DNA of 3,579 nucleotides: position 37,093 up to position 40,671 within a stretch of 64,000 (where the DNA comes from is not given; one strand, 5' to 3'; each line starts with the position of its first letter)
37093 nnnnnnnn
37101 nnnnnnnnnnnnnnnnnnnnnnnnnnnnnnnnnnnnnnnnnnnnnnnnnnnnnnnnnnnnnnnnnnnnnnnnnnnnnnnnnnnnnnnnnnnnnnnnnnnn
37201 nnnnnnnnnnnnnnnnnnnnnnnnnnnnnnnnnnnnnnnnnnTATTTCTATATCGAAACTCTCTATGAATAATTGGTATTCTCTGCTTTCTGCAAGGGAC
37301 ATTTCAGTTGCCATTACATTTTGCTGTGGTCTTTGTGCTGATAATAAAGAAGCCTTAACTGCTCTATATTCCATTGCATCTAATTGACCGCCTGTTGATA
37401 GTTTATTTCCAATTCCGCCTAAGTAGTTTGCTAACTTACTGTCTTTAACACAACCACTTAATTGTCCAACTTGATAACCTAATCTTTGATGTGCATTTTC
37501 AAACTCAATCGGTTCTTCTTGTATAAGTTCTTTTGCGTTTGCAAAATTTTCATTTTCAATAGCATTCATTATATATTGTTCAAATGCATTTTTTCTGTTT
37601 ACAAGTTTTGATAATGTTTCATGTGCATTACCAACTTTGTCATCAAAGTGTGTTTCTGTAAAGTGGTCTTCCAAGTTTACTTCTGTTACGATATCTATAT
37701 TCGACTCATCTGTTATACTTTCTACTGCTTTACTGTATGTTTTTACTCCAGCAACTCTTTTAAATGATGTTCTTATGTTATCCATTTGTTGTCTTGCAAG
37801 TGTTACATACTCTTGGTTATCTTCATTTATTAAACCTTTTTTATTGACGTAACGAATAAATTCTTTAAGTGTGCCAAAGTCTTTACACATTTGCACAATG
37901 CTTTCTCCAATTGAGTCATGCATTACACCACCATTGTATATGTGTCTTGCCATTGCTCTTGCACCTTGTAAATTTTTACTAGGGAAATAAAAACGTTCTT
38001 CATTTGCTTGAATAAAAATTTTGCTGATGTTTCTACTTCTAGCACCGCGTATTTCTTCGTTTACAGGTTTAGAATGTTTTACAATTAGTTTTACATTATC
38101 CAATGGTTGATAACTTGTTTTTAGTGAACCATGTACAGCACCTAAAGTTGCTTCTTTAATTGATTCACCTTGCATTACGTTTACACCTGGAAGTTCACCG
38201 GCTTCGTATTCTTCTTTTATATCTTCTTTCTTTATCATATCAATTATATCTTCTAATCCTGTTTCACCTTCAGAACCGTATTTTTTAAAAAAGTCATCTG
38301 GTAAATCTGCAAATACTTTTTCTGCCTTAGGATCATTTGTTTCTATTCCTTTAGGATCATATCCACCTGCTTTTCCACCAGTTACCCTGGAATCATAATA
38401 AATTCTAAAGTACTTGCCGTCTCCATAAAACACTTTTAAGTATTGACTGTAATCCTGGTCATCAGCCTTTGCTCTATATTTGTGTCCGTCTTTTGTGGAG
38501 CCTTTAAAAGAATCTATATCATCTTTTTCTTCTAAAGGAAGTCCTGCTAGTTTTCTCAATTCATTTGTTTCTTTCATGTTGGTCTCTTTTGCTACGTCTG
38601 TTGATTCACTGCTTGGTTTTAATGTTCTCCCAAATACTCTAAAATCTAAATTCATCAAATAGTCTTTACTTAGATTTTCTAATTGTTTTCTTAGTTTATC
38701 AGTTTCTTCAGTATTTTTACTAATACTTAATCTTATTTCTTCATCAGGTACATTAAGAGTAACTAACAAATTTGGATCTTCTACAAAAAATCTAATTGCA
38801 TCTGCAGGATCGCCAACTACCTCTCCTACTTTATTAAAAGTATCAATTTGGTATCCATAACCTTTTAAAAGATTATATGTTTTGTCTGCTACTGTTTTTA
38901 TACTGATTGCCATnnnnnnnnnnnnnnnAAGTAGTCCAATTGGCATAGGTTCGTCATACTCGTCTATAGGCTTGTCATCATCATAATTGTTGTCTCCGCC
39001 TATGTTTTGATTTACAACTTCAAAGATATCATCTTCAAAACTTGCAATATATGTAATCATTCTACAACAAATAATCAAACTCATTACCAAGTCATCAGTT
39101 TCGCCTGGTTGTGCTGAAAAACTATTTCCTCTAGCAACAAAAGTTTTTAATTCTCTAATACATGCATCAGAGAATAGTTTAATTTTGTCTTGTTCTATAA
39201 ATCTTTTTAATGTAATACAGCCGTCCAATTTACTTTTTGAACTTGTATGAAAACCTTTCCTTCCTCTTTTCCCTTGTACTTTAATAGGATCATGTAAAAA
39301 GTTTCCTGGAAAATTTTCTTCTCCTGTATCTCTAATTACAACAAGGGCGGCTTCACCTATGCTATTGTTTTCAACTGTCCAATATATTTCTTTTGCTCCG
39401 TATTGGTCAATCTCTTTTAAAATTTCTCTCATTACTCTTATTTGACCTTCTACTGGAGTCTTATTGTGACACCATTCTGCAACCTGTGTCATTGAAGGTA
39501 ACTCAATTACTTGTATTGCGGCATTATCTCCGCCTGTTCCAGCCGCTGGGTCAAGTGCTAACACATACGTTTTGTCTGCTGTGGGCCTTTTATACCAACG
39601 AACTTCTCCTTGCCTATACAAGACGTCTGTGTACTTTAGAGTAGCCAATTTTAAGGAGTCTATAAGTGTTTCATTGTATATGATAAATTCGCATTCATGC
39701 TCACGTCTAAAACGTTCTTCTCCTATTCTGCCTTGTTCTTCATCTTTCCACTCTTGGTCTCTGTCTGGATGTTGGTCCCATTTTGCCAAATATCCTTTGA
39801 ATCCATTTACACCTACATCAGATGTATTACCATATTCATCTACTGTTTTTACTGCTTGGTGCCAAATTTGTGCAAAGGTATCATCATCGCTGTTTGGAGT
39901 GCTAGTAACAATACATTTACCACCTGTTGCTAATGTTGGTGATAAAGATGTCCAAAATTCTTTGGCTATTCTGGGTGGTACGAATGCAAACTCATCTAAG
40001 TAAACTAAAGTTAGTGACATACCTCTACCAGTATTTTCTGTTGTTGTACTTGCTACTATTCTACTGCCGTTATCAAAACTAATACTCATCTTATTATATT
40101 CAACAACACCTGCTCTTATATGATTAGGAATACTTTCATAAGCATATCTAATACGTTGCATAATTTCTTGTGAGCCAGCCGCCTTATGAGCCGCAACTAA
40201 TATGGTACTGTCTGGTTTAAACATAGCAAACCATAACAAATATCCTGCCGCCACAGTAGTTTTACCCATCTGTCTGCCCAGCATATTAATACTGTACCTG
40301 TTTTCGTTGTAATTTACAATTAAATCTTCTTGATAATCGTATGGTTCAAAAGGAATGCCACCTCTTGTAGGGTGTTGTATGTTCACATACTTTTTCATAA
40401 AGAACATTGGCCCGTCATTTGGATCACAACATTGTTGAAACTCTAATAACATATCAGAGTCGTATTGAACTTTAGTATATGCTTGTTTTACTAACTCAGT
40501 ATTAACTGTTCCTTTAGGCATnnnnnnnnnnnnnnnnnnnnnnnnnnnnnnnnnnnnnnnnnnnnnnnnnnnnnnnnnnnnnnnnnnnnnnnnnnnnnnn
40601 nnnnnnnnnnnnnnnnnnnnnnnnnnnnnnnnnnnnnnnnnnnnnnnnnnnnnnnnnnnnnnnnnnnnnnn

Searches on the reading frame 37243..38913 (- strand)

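Call 56: search_protein_families(library=phrogs, proteins=[window:37243-38913:-], max_evalue=0.00001)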
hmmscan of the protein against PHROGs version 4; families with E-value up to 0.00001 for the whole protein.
window:37243-38913:- (557 aa): 1 family
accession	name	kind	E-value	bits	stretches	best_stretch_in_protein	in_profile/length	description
phrog_13484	-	head and packaging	2.7e-24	86.9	1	254-415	123-276/428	virion structural protein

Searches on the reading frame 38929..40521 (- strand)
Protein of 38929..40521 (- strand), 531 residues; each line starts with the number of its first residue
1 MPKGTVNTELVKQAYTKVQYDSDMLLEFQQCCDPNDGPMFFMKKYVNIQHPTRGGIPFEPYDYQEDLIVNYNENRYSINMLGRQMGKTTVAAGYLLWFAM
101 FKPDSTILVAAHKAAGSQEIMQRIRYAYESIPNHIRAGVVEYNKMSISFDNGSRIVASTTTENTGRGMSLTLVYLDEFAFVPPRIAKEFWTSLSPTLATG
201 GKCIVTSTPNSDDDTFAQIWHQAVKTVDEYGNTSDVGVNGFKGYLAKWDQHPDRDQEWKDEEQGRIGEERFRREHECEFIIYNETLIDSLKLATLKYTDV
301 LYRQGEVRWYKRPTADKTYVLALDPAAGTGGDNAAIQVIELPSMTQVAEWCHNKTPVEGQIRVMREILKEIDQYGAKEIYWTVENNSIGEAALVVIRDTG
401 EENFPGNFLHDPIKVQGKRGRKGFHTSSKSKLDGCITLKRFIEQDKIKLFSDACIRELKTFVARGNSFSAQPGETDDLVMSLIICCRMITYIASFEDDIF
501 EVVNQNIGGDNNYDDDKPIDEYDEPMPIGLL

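Call 56: search_protein_families(library=phrogs, proteins=[window:38929-40521:-], max_evalue=0.00001)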
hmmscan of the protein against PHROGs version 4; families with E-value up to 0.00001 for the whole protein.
window:38929-40521:- (531 aa): 9 families
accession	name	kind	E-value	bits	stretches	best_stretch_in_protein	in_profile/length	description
phrog_36964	-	head and packaging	2.3e-123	414.1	1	87-508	434-872/890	terminase large subunit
phrog_5989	-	head and packaging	1.6e-55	189.7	1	7-278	93-333/347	terminase large subunit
phrog_2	-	head and packaging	1.4e-48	167.3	1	53-494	260-598/807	terminase large subunit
phrog_38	-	head and packaging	1.8e-19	70.9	1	42-501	277-715/760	terminase large subunit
phrog_7579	-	head and packaging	2.2e-17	64.1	1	77-294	20-228/239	terminase large subunit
phrog_9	-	head and packaging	7.2e-13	49.2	1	41-237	191-384/812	terminase large subunit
phrog_24361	-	head and packaging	5.5e-09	37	1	366-497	15-146/162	terminase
phrog_26724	-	unknown function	2e-07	31.7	1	79-210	52-184/192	-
phrog_675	-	head and packaging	4.2e-07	29.6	1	41-214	27-196/576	terminase large subunit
